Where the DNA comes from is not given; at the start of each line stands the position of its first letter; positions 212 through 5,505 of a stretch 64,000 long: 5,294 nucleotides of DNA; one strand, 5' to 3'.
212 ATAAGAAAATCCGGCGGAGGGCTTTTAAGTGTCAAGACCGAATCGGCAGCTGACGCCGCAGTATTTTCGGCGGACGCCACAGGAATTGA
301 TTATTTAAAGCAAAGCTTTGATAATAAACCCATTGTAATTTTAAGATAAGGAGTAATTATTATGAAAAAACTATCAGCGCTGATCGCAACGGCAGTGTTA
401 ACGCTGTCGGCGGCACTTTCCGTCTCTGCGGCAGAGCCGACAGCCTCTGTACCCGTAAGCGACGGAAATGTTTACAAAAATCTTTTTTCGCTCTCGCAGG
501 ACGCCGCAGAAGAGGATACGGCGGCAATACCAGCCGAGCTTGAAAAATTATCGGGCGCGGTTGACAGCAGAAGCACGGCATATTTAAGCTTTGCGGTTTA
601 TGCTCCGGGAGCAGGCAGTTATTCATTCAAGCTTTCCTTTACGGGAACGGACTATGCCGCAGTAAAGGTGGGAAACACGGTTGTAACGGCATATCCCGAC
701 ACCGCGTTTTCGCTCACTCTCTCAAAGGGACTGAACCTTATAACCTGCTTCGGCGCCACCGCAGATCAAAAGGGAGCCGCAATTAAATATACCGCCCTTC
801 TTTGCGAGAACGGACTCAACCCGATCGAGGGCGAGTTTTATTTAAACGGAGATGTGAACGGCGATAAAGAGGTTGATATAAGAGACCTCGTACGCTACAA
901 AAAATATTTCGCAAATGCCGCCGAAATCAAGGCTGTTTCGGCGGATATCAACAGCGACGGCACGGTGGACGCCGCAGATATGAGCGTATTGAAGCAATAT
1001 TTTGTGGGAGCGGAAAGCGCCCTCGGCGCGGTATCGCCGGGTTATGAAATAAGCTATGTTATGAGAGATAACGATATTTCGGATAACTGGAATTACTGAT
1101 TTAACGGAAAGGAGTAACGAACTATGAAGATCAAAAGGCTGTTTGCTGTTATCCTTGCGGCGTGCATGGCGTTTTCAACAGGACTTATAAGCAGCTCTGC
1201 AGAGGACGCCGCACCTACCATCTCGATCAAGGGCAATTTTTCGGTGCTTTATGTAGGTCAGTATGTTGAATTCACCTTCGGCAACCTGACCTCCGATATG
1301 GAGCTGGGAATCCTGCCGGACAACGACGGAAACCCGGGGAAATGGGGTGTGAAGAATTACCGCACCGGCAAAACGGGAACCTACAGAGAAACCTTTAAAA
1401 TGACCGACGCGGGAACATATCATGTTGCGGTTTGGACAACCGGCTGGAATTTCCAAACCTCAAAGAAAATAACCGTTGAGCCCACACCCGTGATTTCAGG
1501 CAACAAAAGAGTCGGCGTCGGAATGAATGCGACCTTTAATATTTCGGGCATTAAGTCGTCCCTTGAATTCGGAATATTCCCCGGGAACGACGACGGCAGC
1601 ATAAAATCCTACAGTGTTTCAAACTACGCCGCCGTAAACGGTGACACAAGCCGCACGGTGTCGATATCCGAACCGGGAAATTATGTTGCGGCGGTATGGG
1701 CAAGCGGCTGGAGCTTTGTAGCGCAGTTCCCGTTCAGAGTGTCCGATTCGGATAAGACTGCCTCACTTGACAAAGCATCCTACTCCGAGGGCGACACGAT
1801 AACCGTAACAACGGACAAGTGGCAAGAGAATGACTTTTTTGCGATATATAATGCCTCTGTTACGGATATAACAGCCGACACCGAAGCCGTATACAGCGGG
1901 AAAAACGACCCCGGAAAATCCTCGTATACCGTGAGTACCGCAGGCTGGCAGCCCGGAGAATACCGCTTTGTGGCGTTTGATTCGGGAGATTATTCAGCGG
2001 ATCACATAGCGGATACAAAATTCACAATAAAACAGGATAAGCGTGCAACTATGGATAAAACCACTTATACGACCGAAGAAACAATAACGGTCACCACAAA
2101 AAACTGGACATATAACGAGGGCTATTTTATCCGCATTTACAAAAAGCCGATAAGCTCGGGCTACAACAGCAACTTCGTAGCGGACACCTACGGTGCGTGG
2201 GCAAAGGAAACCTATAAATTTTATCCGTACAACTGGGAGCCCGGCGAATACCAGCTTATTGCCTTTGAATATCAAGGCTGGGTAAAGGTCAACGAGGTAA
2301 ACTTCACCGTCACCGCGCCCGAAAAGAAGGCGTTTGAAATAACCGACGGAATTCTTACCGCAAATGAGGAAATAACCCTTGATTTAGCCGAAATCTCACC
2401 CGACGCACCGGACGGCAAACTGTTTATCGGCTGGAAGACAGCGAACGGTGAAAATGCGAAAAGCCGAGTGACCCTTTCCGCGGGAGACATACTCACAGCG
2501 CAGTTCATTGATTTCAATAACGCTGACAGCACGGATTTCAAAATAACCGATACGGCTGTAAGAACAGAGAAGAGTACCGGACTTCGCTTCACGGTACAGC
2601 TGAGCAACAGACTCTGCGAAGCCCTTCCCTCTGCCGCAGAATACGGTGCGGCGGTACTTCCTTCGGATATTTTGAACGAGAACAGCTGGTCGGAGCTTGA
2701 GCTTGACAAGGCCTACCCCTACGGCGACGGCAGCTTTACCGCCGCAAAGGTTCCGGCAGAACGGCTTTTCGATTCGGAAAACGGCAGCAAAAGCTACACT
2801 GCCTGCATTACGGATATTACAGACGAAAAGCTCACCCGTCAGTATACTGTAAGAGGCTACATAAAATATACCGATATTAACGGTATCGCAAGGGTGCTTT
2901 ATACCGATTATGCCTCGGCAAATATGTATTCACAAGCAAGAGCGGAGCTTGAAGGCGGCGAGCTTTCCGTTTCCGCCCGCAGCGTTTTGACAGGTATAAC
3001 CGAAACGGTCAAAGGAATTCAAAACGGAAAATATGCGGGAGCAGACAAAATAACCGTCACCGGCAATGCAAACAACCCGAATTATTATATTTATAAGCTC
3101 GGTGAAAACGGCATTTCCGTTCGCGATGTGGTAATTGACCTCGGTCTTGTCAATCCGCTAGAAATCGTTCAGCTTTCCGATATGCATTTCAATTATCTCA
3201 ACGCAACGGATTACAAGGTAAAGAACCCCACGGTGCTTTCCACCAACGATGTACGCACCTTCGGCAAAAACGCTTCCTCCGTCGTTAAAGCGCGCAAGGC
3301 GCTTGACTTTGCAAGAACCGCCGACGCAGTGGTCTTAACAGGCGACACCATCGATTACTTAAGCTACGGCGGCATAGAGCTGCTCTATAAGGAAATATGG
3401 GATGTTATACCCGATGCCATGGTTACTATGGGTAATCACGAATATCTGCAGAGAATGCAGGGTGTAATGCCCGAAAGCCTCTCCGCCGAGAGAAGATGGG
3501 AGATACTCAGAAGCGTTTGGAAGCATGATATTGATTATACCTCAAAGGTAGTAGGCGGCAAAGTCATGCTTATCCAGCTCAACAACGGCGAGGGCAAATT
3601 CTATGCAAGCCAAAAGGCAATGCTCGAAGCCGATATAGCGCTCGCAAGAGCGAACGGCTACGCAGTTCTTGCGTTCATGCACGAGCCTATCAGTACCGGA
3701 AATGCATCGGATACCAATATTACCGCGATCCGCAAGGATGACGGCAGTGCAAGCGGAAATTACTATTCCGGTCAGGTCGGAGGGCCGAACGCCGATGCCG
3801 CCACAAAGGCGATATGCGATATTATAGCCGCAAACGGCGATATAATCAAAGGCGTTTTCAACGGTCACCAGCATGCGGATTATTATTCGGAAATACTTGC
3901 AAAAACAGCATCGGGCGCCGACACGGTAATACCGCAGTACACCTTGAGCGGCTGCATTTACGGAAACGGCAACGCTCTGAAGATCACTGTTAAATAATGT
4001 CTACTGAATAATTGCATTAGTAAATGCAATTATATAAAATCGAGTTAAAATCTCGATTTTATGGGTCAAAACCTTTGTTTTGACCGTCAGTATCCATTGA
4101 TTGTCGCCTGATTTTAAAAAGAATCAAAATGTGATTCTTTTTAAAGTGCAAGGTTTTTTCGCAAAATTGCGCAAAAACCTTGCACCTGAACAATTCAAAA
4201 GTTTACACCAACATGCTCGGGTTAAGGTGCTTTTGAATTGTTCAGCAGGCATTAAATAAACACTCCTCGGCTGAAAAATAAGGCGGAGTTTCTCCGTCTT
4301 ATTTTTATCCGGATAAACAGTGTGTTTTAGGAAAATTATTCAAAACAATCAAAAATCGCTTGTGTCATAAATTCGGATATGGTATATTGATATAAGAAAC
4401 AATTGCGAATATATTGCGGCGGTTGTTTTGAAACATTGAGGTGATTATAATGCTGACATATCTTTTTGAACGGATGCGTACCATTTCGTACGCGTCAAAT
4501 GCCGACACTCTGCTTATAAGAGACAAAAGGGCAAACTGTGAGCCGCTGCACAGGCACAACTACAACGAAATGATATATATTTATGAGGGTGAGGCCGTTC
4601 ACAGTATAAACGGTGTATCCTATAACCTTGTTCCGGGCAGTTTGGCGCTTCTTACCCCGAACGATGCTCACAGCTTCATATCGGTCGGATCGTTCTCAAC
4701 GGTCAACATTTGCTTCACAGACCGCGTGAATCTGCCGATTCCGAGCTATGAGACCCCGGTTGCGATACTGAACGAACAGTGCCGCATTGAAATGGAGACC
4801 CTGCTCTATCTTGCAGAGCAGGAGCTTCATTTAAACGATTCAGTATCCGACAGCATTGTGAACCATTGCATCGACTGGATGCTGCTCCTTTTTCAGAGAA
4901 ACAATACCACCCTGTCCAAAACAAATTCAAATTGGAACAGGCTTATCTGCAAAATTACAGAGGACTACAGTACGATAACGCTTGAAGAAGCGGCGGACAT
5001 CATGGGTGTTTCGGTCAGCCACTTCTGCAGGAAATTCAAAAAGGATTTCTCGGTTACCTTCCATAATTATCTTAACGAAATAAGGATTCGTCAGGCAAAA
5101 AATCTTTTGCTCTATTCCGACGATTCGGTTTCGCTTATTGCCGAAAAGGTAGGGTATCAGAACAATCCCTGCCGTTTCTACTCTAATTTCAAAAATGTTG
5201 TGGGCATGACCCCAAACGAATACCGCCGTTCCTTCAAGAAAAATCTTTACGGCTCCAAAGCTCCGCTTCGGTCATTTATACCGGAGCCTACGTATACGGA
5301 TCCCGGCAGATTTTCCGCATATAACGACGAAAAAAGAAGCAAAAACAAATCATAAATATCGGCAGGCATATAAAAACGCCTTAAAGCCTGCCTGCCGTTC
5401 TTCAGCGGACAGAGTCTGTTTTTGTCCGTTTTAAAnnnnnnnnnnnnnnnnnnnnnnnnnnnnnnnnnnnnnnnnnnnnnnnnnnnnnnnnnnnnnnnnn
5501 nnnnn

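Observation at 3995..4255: Family of ~260-bp AT-rich, multi-hairpin MITE-like elements with 15-bp terminal inverted repeats (three copies in this window)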

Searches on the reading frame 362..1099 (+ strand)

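Call 71: search_protein_families(library=pfam, proteins=[window:362-1099:+], max_evalue=0.00001)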
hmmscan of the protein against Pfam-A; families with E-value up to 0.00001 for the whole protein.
window:362-1099:+ (245 aa): 1 family
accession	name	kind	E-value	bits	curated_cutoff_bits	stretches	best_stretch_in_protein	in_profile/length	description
PF00404.24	Dockerin_1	-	2e-13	50.7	22.9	1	163-214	2-56/57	Dockerin type I domain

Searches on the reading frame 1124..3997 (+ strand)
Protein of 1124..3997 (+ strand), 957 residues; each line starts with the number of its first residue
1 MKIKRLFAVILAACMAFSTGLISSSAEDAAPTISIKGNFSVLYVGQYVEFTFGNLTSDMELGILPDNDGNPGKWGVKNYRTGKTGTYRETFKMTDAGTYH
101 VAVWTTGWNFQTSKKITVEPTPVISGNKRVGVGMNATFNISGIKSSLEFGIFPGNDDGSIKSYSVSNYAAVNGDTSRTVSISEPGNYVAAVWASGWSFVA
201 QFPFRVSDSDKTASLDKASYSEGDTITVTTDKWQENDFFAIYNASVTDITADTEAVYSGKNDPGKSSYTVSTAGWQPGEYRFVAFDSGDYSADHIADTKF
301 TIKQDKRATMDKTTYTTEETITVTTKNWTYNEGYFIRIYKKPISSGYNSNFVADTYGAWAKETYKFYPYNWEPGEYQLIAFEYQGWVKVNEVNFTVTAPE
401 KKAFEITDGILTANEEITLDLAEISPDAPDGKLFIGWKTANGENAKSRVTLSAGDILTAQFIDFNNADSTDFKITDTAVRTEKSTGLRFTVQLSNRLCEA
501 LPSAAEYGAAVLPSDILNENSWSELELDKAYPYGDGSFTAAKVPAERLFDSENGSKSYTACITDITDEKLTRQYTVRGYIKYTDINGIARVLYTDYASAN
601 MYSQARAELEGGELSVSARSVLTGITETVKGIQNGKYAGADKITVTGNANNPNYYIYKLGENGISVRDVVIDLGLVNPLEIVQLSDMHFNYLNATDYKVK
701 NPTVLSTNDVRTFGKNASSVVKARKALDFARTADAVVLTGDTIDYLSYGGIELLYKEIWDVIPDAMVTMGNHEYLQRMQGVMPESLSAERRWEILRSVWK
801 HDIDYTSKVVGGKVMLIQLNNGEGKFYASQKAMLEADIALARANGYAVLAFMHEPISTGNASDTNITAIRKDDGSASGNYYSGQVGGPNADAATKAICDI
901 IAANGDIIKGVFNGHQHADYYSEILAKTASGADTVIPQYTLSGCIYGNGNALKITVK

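Call 21: search_protein_families(library=pfam, proteins=[window:1124-3997:+])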
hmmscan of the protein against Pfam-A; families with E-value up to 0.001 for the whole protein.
window:1124-3997:+ (957 aa): 1 family
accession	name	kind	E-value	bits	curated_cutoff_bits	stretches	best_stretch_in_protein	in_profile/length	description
PF00149.33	Metallophos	-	2e-07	32.1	21.5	1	681-918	3-190/191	Calcineurin-like phosphoesterase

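Call 32: find_encoding_contigs(protein=window:1124-3997:+, flank=2500, max_places=10)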
Protein window:1124-3997:+ (957 aa): 10 contigs read that carry it; 7 places shown.
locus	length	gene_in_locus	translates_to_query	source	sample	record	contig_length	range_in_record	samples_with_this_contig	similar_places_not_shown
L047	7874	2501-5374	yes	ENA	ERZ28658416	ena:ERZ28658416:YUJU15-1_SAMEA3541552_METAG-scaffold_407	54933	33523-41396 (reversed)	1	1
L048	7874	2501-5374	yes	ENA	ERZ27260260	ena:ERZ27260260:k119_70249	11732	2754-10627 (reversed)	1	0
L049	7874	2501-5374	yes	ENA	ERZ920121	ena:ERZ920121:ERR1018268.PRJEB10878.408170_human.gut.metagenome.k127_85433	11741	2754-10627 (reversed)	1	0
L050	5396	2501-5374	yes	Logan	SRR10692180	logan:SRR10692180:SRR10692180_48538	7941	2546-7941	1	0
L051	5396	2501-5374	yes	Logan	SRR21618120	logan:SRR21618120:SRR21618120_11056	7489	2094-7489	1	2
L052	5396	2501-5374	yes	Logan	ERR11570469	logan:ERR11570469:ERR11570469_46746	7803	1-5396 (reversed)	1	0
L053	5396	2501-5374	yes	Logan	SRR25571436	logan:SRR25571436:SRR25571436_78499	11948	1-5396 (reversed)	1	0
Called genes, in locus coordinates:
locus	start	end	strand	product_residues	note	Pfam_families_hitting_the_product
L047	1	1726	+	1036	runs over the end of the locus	-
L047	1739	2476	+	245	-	PF00404:Dockerin_1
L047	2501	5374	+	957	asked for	PF00149:Metallophos (weak)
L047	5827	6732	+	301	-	PF02311:AraC_binding, PF07883:Cupin_2, PF00165:HTH_AraC (weak), PF12833:HTH_18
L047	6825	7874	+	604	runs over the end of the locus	PF03747:ADP_ribosyl_GH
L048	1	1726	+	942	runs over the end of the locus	?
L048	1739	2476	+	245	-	PF00404:Dockerin_1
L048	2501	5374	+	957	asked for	PF00149:Metallophos (weak)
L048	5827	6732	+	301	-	PF02311:AraC_binding, PF07883:Cupin_2, PF00165:HTH_AraC (weak), PF12833:HTH_18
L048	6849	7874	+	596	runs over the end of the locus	PF03747:ADP_ribosyl_GH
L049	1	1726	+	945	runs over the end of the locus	?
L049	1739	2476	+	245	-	PF00404:Dockerin_1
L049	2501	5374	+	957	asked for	PF00149:Metallophos (weak)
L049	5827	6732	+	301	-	PF02311:AraC_binding, PF07883:Cupin_2, PF00165:HTH_AraC (weak), PF12833:HTH_18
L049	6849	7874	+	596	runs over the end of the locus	PF03747:ADP_ribosyl_GH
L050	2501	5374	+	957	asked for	PF00149:Metallophos (weak)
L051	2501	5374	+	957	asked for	PF00149:Metallophos (weak)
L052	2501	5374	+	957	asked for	PF00149:Metallophos (weak)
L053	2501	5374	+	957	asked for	PF00149:Metallophos (weak)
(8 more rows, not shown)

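Call 40: find_homologous_proteins(query=window:1124-3997:+, max_evalue=1e-50)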
Query window:1124-3997:+ (957 aa): 13 proteins with E <= 1e-50 among 8000 candidates.
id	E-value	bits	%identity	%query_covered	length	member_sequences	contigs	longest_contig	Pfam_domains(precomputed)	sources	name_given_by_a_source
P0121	0.0e+0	2143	99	100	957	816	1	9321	PF00149.34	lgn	-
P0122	0.0e+0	2132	99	100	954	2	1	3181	PF00149.34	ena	-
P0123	0.0e+0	1807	94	88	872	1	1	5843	PF00149.34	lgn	-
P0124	0.0e+0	1708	78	100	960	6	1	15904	PF00149.34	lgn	-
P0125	0.0e+0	1521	98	72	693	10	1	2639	-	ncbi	-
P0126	0.0e+0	1357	65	86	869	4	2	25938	PF00149.34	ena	-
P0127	0.0e+0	1136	55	100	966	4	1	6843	PF00149.34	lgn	-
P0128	0.0e+0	1122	54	100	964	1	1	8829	PF00149.34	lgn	-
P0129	0.0e+0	1098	53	100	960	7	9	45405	PF00149.34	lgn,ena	-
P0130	0.0e+0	1050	52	100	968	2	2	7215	PF00149.34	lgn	-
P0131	2.7e-270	918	53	78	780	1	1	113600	PF00149.34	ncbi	-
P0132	8.1e-259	880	55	79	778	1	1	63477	PF00149.34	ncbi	-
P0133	3.2e-203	696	50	68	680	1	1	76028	PF00149.34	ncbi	-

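Call 41: find_encoding_contigs(protein=P0124, flank=4000, max_places=5)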
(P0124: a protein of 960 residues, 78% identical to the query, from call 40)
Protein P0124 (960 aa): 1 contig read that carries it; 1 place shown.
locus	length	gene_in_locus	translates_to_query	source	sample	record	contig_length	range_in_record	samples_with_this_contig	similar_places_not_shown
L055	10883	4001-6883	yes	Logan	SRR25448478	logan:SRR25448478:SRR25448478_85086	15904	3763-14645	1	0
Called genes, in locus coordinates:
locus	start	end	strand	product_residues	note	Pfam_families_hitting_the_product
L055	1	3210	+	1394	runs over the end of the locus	-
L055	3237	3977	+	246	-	PF00404:Dockerin_1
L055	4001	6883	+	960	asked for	PF00149:Metallophos (weak)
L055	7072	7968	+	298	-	PF02311:AraC_binding, PF07883:Cupin_2, PF00165:HTH_AraC (weak), PF12833:HTH_18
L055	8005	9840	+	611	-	PF03747:ADP_ribosyl_GH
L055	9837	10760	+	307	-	PF01261:AP_endonuc_2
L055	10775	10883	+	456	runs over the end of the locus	?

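Call 42: find_encoding_contigs(protein=P0121, flank=3000, max_places=5)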
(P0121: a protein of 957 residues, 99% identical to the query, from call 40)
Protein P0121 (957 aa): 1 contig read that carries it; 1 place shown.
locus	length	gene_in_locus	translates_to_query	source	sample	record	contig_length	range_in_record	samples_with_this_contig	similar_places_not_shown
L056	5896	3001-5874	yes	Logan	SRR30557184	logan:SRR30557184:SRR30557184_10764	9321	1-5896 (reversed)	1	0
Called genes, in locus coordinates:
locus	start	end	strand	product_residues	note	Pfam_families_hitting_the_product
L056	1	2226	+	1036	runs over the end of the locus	PF13229:Beta_helix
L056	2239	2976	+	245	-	PF00404:Dockerin_1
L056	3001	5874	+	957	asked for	PF00149:Metallophos (weak)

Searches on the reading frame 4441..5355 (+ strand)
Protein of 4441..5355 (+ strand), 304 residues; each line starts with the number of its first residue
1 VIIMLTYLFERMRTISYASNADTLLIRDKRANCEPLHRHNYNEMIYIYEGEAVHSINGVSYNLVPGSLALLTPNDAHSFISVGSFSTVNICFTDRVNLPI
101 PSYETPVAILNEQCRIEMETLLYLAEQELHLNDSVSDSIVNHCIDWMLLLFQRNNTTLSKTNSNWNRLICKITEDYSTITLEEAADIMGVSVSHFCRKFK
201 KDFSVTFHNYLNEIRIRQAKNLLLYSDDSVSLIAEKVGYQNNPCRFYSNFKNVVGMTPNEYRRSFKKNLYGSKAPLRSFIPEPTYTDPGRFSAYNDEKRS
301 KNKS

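Call 21: search_protein_families(library=pfam, proteins=[window:4441-5355:+])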
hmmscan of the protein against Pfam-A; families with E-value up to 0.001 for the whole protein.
window:4441-5355:+ (304 aa): 4 families
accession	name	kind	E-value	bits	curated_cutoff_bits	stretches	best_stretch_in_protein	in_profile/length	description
PF12833.13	HTH_18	-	1e-20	74.2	33.6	1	185-263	2-79/80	Helix-turn-helix domain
PF00165.29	HTH_AraC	-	1.8e-12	47.5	26.6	1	179-212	9-42/42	Bacterial regulatory helix-turn-helix proteins, AraC family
PF07883.17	Cupin_2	-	1.1e-07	31.9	27.2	1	34-84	11-61/70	Cupin domain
PF02311.25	AraC_binding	-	1.2e-07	32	21.1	1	35-83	17-65/135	AraC-like ligand binding domain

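Call 23: find_encoding_contigs(protein=window:4441-5355:+, flank=3000, max_places=10)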
Protein window:4441-5355:+ (304 aa): no gene with exactly this product is on record in the collection.
